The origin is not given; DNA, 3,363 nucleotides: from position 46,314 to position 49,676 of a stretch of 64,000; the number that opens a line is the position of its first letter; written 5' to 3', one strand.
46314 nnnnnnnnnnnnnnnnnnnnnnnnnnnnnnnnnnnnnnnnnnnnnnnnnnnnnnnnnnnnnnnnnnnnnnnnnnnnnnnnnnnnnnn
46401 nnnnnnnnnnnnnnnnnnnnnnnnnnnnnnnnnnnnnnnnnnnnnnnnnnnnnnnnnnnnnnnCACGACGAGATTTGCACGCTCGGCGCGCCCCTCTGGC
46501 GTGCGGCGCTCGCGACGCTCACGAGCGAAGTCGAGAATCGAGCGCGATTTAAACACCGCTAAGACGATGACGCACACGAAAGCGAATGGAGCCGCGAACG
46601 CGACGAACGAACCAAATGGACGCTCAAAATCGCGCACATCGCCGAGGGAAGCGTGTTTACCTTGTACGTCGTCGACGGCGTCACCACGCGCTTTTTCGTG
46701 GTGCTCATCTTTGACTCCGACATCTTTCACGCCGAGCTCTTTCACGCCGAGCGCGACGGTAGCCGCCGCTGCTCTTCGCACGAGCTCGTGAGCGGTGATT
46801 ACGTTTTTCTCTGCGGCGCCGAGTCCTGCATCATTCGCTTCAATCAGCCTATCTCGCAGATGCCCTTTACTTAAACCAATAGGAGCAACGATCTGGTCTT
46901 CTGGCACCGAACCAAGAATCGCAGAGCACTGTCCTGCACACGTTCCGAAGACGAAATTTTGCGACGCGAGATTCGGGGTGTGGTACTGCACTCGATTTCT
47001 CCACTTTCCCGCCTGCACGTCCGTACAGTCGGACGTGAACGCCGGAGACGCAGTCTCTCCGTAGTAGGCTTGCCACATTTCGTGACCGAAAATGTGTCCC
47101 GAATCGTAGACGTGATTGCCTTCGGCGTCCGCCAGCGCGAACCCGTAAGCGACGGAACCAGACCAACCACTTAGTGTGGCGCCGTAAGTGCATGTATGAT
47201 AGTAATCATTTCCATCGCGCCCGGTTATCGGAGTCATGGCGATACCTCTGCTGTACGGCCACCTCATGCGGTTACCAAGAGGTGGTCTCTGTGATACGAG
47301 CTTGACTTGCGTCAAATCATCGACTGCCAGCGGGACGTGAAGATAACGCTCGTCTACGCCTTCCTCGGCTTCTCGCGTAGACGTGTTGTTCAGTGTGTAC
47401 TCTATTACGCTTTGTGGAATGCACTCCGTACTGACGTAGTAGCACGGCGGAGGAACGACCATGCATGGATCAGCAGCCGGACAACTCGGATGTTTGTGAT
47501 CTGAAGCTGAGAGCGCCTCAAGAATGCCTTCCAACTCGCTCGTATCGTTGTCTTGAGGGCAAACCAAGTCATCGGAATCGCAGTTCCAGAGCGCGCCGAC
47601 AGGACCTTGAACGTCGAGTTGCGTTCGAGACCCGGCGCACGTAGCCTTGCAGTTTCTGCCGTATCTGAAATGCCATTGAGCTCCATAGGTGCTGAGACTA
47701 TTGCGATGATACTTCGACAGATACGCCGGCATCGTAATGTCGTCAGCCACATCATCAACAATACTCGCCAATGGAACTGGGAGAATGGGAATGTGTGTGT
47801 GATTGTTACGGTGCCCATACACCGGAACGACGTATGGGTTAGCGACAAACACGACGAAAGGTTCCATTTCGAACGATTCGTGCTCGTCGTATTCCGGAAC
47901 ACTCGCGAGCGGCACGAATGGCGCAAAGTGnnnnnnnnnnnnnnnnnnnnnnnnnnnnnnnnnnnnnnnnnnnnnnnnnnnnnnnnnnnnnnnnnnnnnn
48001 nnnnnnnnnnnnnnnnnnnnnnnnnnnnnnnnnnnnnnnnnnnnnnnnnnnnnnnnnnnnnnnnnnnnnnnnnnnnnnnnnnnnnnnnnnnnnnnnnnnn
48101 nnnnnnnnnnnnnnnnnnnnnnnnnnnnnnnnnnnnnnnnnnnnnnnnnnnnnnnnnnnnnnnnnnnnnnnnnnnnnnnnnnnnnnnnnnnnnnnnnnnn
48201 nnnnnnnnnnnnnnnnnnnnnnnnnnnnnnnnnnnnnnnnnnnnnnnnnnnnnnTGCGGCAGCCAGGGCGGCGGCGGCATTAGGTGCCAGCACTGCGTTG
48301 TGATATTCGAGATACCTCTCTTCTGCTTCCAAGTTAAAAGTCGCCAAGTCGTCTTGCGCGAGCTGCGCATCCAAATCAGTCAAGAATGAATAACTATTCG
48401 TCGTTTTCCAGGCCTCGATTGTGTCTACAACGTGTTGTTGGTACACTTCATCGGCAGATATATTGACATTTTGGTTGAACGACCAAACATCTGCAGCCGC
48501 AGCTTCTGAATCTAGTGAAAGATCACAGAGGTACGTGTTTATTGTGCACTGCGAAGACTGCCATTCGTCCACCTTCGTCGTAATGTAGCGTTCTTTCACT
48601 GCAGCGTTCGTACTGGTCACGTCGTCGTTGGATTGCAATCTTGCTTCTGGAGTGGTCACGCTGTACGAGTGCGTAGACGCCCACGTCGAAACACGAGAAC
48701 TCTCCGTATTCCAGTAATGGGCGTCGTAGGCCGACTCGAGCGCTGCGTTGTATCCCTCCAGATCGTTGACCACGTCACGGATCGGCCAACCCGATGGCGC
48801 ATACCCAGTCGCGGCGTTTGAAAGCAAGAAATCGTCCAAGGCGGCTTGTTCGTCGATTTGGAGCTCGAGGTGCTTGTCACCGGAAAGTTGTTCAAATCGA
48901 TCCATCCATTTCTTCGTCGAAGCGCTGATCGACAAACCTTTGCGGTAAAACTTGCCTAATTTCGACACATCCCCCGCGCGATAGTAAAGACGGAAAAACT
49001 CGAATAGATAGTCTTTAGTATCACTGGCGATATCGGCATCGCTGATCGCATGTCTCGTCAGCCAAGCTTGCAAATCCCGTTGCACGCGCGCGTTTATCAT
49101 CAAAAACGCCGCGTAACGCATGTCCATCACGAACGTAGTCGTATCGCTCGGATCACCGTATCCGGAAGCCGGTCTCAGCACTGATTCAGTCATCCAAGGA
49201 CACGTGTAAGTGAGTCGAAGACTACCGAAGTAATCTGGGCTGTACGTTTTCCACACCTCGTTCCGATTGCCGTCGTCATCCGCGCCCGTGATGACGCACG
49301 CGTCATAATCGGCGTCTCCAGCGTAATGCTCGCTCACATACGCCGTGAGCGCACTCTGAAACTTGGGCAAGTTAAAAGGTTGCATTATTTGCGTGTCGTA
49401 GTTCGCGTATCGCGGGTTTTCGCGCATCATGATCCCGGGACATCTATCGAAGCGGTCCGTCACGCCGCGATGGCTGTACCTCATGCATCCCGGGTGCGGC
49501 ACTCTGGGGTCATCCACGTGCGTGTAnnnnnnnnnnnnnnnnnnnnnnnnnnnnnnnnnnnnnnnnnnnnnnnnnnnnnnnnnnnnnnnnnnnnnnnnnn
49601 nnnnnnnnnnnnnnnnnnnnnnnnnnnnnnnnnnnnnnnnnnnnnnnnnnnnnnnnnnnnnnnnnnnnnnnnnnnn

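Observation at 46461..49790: Extensin-like (SPPP)n membrane glycoprotein carrying a near-perfect 12-bp coding microsatellite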

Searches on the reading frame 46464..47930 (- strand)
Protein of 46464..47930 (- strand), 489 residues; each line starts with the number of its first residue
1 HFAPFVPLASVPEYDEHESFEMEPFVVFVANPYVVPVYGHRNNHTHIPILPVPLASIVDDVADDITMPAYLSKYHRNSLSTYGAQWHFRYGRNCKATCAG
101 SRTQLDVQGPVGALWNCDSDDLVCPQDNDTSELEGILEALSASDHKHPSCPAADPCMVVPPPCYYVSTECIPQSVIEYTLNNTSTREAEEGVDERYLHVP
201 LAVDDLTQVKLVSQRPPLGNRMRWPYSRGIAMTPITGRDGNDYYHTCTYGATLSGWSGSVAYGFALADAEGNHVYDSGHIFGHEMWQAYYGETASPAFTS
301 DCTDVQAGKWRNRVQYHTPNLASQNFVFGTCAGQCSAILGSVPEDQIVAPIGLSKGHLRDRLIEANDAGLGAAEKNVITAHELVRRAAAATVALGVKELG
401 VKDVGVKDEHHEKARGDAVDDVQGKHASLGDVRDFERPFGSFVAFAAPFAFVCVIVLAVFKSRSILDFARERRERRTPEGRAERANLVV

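Call 12: find_homologous_proteins(query=window:46464-47930:-, max_evalue=0.001)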
Query seq(489 aa) (489 aa): 8 proteins with E <= 0.001 among 8000 candidates.
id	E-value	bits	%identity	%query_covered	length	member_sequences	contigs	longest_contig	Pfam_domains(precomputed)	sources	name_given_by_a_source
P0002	0.0e+0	1130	99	99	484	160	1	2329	-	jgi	jgi:hypothetical protein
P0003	1.8e-215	735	89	73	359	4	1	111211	-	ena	-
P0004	7.5e-177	608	57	100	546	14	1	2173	-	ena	-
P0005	6.2e-171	588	56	99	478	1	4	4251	-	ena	-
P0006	3.0e-170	586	57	95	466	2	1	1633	-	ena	-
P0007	4.3e-169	582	54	99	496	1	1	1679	-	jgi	jgi:hypothetical protein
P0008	1.3e-163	564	58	81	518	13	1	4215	-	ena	-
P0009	1.9e-161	557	57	81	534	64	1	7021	-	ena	-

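Call 13: find_encoding_contigs(protein=P0003, flank=10000, max_places=3)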
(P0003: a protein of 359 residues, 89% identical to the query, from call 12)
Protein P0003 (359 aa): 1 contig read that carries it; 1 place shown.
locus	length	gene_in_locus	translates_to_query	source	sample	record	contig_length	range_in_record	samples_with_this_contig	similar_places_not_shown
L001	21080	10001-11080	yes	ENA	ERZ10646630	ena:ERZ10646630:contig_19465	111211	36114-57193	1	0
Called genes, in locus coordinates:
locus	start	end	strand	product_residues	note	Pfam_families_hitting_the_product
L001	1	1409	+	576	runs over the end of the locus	PF03055:RPE65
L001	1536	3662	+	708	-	-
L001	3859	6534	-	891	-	PF01496:V_ATPase_I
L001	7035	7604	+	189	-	PF00227:Proteasome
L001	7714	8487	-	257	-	-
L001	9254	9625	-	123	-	-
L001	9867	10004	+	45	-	-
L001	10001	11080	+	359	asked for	-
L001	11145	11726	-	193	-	-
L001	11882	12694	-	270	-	-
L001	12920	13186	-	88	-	PF00504:Chloroa_b-bind (weak)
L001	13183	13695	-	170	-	-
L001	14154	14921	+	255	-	PF16166:TIC20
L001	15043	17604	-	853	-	PF00176:SNF2-rel_dom, PF04851:ResIII (weak), PF00270:DEAD (weak), PF11496:HDA2-3 (weak), PF00271:Helicase_C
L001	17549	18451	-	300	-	-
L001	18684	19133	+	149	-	PF04716:ETC_C1_NDUFA5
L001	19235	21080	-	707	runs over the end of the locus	PF00628:PHD (weak), PF13831:PHD_2, PF13832:zf-HC5HC2H_2, PF13771:zf-HC5HC2H, PF00856:SET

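Call 22: find_encoding_contigs(protein=P0009, flank=10000, max_places=3)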
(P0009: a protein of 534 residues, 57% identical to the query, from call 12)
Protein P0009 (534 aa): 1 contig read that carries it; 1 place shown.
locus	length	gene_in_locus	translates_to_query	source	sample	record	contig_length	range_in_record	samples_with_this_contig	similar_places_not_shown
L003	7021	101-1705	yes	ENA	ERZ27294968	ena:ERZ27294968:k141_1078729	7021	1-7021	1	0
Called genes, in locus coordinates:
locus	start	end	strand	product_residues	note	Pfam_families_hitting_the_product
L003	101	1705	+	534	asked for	-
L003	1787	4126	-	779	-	PF14551:MCM_N, PF17207:MCM_OB, PF00493:MCM, PF17855:MCM_lid, PF21933:MCM5_C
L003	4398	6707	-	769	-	PF00225:Kinesin, PF16796:Microtub_bd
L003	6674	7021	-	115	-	?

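Call 23: find_encoding_contigs(protein=P0005, flank=10000, max_places=4)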
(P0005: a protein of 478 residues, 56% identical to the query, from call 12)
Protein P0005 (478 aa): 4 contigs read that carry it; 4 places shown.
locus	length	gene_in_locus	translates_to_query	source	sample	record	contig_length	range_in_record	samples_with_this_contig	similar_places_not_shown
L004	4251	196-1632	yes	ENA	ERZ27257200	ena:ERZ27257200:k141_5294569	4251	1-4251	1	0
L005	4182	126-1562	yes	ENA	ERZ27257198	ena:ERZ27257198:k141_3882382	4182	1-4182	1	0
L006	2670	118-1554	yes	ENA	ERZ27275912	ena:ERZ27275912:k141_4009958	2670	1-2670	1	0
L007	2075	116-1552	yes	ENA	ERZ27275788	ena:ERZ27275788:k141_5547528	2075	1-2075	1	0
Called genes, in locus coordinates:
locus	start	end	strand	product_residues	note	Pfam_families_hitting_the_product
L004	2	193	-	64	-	?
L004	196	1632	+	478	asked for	-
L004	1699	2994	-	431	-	-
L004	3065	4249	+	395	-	?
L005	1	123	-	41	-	?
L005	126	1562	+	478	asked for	-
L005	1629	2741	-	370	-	-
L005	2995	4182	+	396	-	?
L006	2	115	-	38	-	?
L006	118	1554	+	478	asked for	-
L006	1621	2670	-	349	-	?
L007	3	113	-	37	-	?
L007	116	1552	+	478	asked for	-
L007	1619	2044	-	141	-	-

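Call 36: predict_structure(alignment_id=A1)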
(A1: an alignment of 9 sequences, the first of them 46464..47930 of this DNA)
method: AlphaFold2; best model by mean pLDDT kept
length: 489 residues; sequences in the alignment: 9
mean_pLDDT: 29.0   pTM: 0.16
mean pLDDT of the five models: 29.0, 28.8, 28.6, 28.6, 28.2
residues with pLDDT >= 90: 0; 70-90: 0; 50-70: 13; < 50: 476
segments of 3 or more residues with pLDDT < 50: 1-447, 463-489
pLDDT, mean of each block of 10 residues (from residue 1): 27 30 25 26 26 26 25 24 25 23 23 25 31 35 33 27 23 27 28 26 24 23 26 29 27 24 27 28 23 24 25 24 24 23 25 29 32 30 39 40 32 28 26 31 46 53 48 42 37
secondary structure, 60 per line:
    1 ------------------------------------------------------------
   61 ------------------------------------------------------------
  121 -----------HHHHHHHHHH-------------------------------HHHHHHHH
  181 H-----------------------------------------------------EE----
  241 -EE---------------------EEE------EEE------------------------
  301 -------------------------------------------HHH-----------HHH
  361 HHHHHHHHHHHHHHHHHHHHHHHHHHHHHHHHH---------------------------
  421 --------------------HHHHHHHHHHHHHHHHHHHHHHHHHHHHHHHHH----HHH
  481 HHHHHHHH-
elements in order: H132-141 H173-181 E265-267 E274-276 H358-393 H441-473 H478-488

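Call 48: list_cluster_members(proteins=[P0039, P0060, P0061, P0062, P0004, P0006, P0007, P0040, P0041, P0043])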
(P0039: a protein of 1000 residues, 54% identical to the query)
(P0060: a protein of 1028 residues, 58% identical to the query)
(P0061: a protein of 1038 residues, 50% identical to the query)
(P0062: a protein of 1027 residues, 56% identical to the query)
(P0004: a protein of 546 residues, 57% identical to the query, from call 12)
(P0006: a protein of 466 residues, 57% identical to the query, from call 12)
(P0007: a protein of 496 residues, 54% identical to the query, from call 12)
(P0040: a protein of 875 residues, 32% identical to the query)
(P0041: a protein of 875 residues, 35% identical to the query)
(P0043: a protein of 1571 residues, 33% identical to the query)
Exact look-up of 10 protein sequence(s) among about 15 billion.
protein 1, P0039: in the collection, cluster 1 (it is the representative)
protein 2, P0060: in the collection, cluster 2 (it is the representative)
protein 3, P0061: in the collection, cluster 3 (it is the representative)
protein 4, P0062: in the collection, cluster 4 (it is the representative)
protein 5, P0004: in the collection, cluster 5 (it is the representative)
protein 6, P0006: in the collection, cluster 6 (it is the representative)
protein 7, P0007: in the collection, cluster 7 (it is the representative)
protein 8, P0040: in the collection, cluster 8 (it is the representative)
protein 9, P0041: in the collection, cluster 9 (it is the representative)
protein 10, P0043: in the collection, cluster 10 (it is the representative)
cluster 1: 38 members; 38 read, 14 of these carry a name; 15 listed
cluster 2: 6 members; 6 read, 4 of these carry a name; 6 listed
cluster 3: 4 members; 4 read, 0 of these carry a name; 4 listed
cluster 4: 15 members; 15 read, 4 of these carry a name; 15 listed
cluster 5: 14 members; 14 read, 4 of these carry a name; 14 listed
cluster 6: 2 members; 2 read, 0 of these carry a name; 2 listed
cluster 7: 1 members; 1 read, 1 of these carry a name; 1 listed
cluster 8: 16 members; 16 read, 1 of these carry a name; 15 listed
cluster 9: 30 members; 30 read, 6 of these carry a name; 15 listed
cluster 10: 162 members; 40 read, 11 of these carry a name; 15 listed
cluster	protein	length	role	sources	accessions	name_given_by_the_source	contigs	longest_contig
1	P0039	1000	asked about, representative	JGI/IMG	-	-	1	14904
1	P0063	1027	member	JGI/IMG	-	hypothetical protein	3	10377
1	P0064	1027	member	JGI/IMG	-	hypothetical protein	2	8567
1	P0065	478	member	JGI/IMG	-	hypothetical protein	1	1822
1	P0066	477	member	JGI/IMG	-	hypothetical protein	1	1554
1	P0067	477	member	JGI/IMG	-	hypothetical protein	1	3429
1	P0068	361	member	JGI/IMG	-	hypothetical protein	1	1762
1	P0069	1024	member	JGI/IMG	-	hypothetical protein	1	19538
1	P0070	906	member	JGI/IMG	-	hypothetical protein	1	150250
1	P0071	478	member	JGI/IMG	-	hypothetical protein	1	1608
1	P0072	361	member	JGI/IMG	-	hypothetical protein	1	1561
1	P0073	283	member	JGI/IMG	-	hypothetical protein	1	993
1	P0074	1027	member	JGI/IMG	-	hypothetical protein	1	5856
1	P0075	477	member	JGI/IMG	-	hypothetical protein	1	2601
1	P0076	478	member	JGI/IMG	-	hypothetical protein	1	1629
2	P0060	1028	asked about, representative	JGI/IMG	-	hypothetical protein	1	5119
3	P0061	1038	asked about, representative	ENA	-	-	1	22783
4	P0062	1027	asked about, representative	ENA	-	-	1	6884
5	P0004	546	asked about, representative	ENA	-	-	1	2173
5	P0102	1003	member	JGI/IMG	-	hypothetical protein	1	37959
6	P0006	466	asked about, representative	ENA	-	-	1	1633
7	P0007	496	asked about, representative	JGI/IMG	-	hypothetical protein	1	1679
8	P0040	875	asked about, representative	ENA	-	-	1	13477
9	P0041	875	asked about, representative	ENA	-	-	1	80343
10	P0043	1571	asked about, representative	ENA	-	-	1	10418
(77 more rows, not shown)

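Call 57: search_protein_families(library=pfam, proteins=[P0102], max_evalue=1)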
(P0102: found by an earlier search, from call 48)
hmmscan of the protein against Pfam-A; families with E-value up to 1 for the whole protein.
P0102 (1003 aa): 0 families

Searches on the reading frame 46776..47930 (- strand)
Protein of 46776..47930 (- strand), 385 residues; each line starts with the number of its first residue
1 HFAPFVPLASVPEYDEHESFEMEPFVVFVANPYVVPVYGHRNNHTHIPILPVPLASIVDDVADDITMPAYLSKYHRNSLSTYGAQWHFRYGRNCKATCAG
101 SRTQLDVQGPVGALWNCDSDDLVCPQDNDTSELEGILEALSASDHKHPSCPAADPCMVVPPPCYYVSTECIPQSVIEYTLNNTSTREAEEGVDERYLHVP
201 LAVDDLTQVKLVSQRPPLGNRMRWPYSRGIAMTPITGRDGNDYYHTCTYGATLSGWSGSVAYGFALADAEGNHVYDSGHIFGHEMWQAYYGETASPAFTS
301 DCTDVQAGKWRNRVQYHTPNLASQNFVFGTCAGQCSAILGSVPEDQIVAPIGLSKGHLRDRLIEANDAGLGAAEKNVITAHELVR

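Call 56: search_solved_structures(query=A4, max_evalue=10)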
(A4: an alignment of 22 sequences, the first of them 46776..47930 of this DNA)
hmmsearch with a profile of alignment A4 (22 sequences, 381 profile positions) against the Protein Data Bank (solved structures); distinct sequences matched with E-value up to 10: 0.
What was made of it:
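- Tried and rejected: A C-domain profile against PDB found nothing at E up to 10 (call 56).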

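Call 61: predict_structure(alignment_id=A4)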
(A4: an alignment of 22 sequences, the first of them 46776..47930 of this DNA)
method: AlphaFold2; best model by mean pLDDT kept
length: 385 residues; sequences in the alignment: 22
mean_pLDDT: 36.6   pTM: 0.32
mean pLDDT of the five models: 36.6, 35.5, 34.6, 34.1, 33.9
residues with pLDDT >= 90: 0; 70-90: 4; 50-70: 72; < 50: 309
segments of 3 or more residues with pLDDT < 50: 1-90, 92-172, 184-186, 188-198, 214-224, 237-241, 246-262, 276-356, 372-376, 383-385
pLDDT, mean of each block of 10 residues (from residue 1): 30 29 26 22 26 26 37 44 42 43 26 25 28 36 30 21 27 53 48 42 62 42 49 52 43 29 57 47 25 24 22 24 24 31 32 43 67 49 47
secondary structure, 60 per line:
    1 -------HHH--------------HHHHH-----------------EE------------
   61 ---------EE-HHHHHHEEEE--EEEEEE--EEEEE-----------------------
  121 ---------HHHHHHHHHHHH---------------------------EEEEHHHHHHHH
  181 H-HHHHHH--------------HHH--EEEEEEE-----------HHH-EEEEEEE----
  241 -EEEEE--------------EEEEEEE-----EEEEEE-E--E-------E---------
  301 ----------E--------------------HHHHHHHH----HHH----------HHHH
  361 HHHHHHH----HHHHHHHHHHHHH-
elements in order: H25-29 H73-78 E79-82 E85-90 E93-97 H130-141 E169-172 H173-181 H183-188 E208-214 E230-236 E242-246 E261-267 E273-278 H332-339 H357-367 H372-384
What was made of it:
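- AlphaFold2 failed on the C-domain (pLDDT 29 and 36.6; calls 36, 61).
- Tried and rejected: AlphaFold2 on the C-domain with 9 and then 22 aligned sequences gave pLDDT 29.0 and 36.6, neither usable (calls 36, 61).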

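Call 78: fold_search(model_id=the predicted structure, library=pdb)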
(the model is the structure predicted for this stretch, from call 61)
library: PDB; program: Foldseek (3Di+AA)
matches with E <= 10: 743; with E <= 0.001: 0
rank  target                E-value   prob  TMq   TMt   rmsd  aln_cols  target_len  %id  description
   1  9mt4_H                1.1e-01  0.51  0.13  0.31   5.9        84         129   11  Connector structure of phage JohannRWettstein (Bas63) (released 2025-11-19)
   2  1t6w_MODEL_1_A        1.1e-01  0.33  0.10  0.29   9.5        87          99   14  RATIONAL DESIGN OF A CALCIUM-BINDING ADHESION PROTEIN NMR, 20 STRUCTURES (released 2005-02-15)
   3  6wee_F                1.9e-01  0.35  0.13  0.28   6.8        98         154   12  Copper-bound M88I variant of Campylobacter jejuni P19 (released 2021-02-10)
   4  2yn3_A                2.1e-01  0.41  0.11  0.15   5.6        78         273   14  Structural insight into the giant calcium-binding adhesin SiiE: implications for the adhesion of Salmonella enterica t (released 2013-04-03)
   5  6ndq_A                2.2e-01  0.14  0.11  0.17   7.1        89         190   13  Crystal structure of a LPMO from Kitasatospora papulosa (released 2019-12-18)
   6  9mt4_G                2.4e-01  0.38  0.13  0.27   5.8        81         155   10  Connector structure of phage JohannRWettstein (Bas63) (released 2025-11-19)
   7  2yn3_D                2.7e-01  0.33  0.10  0.17   5.2        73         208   16  Structural insight into the giant calcium-binding adhesin SiiE: implications for the adhesion of Salmonella enterica t (released 2013-04-03)
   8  3oc5                  2.8e-01  0.30  0.14  0.17   5.9        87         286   15  Crystal Structure of the vibrio cholerae secreted colonization factor TcpF (released 2011-04-20)
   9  5eq4_B                3.0e-01  0.16  0.09  0.16  10.1        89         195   10  Crystal structure of the SrpA adhesin R347E mutant from Streptococcus sanguinis (released 2016-01-27)
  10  7w65_E                3.4e-01  0.33  0.14  0.17   5.0        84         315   13  Crystal structure of minor pilin TcpB from Vibrio cholerae complexed with secreted protein TcpF (released 2022-11-09)
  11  7w65_F                3.4e-01  0.30  0.14  0.17   5.5        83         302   14  Crystal structure of minor pilin TcpB from Vibrio cholerae complexed with secreted protein TcpF (released 2022-11-09)
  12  8k2m                  4.1e-01  0.06  0.07  0.05  18.2       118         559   11  Crystal structure of Group 4 Monosaccharide-releasing beta-N-acetylgalactosaminidase NgaP2 from Paenibacillus sp. TS12 i (released 2024-04-24)
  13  7w65_D                4.3e-01  0.25  0.15  0.18   7.2        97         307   16  Crystal structure of minor pilin TcpB from Vibrio cholerae complexed with secreted protein TcpF (released 2022-11-09)
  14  2vzo_B                4.9e-01  0.13  0.10  0.05   6.9        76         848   16  Crystal structure of Amycolatopsis orientalis exo-chitosanase CsxA (released 2008-10-14)
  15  2ya2_A                5.2e-01  0.28  0.12  0.07   5.6        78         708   10  Catalytic Module of the Multi-modular glycogen-degrading pneumococcal virulence factor SpuA in complex with an inhibit (released 2011-04-20)
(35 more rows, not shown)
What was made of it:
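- Foldseek against PDB gave nothing below E = 0.1 (call 78).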

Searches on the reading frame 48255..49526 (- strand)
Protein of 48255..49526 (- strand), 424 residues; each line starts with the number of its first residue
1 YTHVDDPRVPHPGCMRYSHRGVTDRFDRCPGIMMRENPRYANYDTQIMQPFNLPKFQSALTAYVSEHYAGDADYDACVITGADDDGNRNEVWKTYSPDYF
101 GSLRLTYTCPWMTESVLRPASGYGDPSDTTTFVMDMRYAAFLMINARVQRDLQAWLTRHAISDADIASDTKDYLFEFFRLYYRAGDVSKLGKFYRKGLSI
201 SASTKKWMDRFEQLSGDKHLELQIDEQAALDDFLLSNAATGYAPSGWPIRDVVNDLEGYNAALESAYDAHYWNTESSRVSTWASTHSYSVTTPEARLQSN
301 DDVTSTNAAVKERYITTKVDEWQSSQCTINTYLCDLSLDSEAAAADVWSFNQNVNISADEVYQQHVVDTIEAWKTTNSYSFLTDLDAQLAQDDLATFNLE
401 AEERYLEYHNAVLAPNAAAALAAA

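Call 11: find_homologous_proteins(query=window:48255-49526:-, max_evalue=0.001)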
Query seq(424 aa) (424 aa): 1 proteins with E <= 0.001 among 8000 candidates.
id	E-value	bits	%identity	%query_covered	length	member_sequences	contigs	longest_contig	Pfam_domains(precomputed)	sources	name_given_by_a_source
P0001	6.3e-93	330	55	65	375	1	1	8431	-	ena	-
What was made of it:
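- Tried and rejected: It found only one N-domain relative (call 11).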

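Call 14: find_encoding_contigs(protein=P0001, flank=10000, max_places=3)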
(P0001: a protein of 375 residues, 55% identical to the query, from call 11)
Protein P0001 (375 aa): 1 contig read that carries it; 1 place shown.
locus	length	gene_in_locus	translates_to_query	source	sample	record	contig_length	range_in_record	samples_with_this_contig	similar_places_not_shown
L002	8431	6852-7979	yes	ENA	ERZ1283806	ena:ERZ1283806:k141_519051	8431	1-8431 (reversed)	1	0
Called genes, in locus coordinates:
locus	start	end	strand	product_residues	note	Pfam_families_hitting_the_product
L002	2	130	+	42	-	?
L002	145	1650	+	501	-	PF01699:Na_Ca_ex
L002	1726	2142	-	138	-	-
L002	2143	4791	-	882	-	PF25174:Beta-prop_THOC3 (faint)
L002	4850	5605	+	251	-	-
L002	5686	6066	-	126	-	PF09597:SAM_Ribosomal_mS41 (weak)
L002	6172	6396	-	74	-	PF08213:COX24_C (weak)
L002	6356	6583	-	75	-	-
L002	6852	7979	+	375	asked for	-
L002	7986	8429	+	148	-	?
